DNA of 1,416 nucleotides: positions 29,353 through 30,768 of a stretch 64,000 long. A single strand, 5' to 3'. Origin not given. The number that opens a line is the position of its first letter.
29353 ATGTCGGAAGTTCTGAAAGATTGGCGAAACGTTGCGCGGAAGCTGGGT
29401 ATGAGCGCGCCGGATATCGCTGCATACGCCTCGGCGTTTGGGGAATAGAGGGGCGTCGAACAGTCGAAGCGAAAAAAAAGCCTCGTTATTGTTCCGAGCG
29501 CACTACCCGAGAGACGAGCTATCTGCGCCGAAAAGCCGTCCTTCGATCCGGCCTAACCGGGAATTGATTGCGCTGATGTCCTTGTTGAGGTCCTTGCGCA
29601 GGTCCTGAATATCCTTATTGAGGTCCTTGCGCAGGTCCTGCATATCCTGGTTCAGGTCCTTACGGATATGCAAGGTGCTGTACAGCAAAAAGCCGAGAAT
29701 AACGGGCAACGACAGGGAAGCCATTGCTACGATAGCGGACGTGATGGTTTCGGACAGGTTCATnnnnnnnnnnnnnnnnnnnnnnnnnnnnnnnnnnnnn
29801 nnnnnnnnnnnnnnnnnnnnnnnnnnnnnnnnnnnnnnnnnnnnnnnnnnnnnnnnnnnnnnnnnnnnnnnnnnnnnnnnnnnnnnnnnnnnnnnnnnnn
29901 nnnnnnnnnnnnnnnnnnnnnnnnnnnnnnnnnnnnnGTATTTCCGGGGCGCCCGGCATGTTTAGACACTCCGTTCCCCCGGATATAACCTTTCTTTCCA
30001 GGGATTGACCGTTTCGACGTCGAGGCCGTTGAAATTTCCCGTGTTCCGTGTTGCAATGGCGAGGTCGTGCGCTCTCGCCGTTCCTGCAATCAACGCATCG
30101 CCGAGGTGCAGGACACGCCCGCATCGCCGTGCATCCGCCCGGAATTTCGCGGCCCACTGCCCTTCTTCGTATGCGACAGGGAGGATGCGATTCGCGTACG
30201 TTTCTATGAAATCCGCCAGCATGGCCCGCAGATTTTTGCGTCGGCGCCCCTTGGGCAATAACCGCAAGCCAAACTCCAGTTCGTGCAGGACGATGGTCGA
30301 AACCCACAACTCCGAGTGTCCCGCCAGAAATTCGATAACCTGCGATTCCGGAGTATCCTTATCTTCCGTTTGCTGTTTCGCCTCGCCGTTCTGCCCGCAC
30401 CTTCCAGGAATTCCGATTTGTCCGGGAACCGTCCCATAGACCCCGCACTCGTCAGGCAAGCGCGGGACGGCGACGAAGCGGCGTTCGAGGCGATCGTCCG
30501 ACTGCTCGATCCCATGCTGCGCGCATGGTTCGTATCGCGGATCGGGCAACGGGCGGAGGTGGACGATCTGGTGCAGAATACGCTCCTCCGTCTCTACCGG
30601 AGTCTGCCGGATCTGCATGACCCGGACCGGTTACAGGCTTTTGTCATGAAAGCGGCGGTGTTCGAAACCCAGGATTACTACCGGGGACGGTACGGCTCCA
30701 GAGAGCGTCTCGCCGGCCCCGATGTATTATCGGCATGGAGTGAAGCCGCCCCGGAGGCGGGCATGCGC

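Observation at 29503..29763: Unrecognised family of small N-terminally anchored membrane proteins built from 33-bp (11-residue) repeats, present as two paralogs next to TA loci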

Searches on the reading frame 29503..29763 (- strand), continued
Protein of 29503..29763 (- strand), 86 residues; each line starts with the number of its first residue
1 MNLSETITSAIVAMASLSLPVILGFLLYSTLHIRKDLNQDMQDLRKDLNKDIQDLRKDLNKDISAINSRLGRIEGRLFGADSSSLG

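Call 64: search_solved_structures(query=A1, max_evalue=0.03, show_alignments=2)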
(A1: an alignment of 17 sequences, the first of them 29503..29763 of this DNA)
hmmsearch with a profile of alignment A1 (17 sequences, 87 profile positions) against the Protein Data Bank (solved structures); distinct sequences matched with E-value up to 0.03: 14.
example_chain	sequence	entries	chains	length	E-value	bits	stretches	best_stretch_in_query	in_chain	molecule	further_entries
6gaj_A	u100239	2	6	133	0.001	22.8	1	31-82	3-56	Outer capsid protein sigma-1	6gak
6gao_A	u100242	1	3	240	0.0015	22.3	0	31-82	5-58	Outer capsid protein sigma-1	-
1ya9_A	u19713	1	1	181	0.0042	20.8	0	28-71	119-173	Apolipoprotein E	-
9cuy_c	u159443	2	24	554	0.0076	20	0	29-78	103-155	Short tail fiber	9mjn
1nfn_A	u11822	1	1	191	0.0077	20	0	28-72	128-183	APOLIPOPROTEIN E3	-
1nfo_A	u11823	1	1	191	0.0093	19.8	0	36-71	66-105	APOLIPOPROTEIN E2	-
7fcs_A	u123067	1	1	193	0.011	19.5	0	28-72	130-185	Apolipoprotein E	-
7fcr_A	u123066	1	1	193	0.013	19.3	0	28-71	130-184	Apolipoprotein E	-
1h7i_A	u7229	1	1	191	0.014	19.2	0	28-72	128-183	APOLIPOPROTEIN E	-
1b68_A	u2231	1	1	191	0.014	19.2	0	28-72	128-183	APOLIPOPROTEIN E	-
1ea8_A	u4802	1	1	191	0.016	19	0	28-72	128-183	APOLIPOPROTEIN E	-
2kc3_A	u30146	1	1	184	0.017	19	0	28-71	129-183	Apolipoprotein E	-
9sa3_A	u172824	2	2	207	0.018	18.8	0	28-73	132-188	Apolipoprotein E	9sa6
6h9l_A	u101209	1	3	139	0.022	18.6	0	31-63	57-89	Uncharacterized protein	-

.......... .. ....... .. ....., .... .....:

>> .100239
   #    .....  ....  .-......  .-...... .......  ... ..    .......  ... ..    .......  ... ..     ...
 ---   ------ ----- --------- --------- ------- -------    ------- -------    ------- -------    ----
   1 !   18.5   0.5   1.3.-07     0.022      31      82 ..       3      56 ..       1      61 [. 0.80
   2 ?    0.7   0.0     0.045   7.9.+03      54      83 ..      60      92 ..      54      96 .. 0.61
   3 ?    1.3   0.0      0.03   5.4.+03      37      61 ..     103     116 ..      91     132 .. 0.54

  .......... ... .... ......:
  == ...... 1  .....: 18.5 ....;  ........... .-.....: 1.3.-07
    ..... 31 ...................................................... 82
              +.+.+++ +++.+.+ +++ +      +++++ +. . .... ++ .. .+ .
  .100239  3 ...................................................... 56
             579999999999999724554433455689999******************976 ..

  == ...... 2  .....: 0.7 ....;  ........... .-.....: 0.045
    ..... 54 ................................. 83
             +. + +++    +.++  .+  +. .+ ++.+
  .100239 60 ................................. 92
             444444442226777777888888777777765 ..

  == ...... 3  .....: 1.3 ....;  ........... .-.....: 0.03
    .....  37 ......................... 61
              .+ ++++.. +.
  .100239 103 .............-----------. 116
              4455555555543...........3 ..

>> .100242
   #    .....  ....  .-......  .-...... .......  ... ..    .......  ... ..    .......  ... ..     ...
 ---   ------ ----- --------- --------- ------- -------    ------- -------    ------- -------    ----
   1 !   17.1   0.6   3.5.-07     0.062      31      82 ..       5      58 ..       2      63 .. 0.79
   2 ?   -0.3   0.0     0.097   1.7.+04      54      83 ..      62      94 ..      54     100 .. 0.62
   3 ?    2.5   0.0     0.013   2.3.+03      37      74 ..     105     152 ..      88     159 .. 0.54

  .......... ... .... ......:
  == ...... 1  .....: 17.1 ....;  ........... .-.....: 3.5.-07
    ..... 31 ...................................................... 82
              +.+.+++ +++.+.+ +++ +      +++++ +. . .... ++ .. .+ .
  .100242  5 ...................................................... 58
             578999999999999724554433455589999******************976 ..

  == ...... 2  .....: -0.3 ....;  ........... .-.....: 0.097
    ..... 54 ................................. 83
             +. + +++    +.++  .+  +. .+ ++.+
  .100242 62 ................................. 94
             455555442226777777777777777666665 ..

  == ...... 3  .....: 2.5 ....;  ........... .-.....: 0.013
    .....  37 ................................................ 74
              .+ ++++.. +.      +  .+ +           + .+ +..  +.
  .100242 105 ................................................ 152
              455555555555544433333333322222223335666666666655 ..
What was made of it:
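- Closest known: Parallel trimeric coiled coils carrying the R-hxxhE trimerisation motif. Same: The sigma-1 tail segment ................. aligns to the cap (call 64).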

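Call 70: find_encoding_contigs(protein=P0189, flank=5000, max_places=3)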
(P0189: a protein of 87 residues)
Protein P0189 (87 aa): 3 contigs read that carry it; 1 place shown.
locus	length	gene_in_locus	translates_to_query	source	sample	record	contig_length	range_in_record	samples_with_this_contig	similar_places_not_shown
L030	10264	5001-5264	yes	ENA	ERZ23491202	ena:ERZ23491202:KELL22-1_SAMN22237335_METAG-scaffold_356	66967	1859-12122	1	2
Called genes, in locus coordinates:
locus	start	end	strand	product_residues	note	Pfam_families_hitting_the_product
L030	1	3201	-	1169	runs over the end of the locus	PF13583:Reprolysin_4, PF13688:Reprolysin_5, PF13582:Reprolysin_3, PF13306:LRR_5, PF13855:LRR_8, PF13855:LRR_8, PF13855:LRR_8, PF00041:fn3, +4 more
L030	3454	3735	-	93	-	-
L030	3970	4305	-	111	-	-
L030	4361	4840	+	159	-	-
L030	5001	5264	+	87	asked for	-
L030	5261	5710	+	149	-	-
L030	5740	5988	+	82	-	-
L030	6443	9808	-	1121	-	PF07690:MFS_1 (weak), PF01564:Spermine_synth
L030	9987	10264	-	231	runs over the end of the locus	PF00589:Phage_integrase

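Call 71: find_encoding_contigs(protein=P0185, flank=5000, max_places=2)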
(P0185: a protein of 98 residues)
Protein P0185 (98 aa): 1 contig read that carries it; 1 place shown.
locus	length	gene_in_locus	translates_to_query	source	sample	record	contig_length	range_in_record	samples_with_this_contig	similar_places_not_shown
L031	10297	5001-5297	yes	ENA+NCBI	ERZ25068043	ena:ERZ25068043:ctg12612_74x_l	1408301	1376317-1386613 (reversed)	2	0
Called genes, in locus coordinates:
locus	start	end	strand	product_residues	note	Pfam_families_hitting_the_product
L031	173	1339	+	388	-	PF03435:Sacchrp_dh_NADP (weak), PF16653:Sacchrp_dh_C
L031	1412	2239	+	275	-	PF03976:PPK2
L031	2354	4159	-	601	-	PF00884:Sulfatase (faint), PF01663:Phosphodiest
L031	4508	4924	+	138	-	-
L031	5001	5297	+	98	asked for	-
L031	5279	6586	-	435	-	PF04734:Ceramidase_alk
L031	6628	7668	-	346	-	PF01408:GFO_IDH_MocA, PF02894:GFO_IDH_MocA_C (faint), PF22725:GFO_IDH_MocA_C3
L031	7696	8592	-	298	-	PF12849:PBP_like_2, PF13531:SBP_bac_11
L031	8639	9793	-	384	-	PF16930:Porin_5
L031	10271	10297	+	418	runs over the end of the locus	PF00155:Aminotran_1_2, PF00266:Aminotran_5 (faint)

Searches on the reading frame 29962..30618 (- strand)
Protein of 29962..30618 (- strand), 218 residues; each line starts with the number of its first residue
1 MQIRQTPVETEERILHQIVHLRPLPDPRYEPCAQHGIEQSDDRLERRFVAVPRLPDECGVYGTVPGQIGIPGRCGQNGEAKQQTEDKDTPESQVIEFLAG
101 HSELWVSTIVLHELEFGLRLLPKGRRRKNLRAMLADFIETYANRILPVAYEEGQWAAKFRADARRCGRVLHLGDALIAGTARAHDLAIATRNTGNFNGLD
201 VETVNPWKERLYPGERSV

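Call 4: search_protein_families(library=pfam, proteins=[window:29962-30618:-], max_evalue=1)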
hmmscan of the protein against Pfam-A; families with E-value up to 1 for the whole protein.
window:29962-30618:- (218 aa): 1 family
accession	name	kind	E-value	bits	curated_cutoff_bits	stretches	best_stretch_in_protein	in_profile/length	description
PF01850.27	PIN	-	3.2e-10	41.1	23.6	1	94-194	21-113/120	PIN domain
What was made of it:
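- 29965..30360 (-): CONTEXT ONLY: 5'-truncated vapC (PIN) relic upstream of A. PIN domain E = 3e-10 (call 4).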

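Call 5: search_protein_families(library=ncbifam, proteins=[window:29962-30618:-], max_evalue=1)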
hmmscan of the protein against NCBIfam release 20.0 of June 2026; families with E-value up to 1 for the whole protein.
window:29962-30618:- (218 aa): 3 families
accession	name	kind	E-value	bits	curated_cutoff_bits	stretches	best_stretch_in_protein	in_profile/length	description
NF047863.1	VapCLeptosp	equivalog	1.7e-10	41.3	140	1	101-207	28-129/130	type II toxin-antitoxin system tRNA(fMet)-specific endonuclease VapC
NF010285.0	PRK13725.1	subfamily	0.00024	21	143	1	89-204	18-128/132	tRNA(fMet)-specific endonuclease VapC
NF047959.1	TA_toxin_VapC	equivalog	0.014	15.4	80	1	85-191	13-112/125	type II toxin-antitoxin system VapC family toxin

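Call 18: search_protein_families(library=padloc, proteins=[window:29962-30618:-], max_evalue=1)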
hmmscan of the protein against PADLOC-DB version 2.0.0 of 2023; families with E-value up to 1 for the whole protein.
window:29962-30618:- (218 aa): 0 families
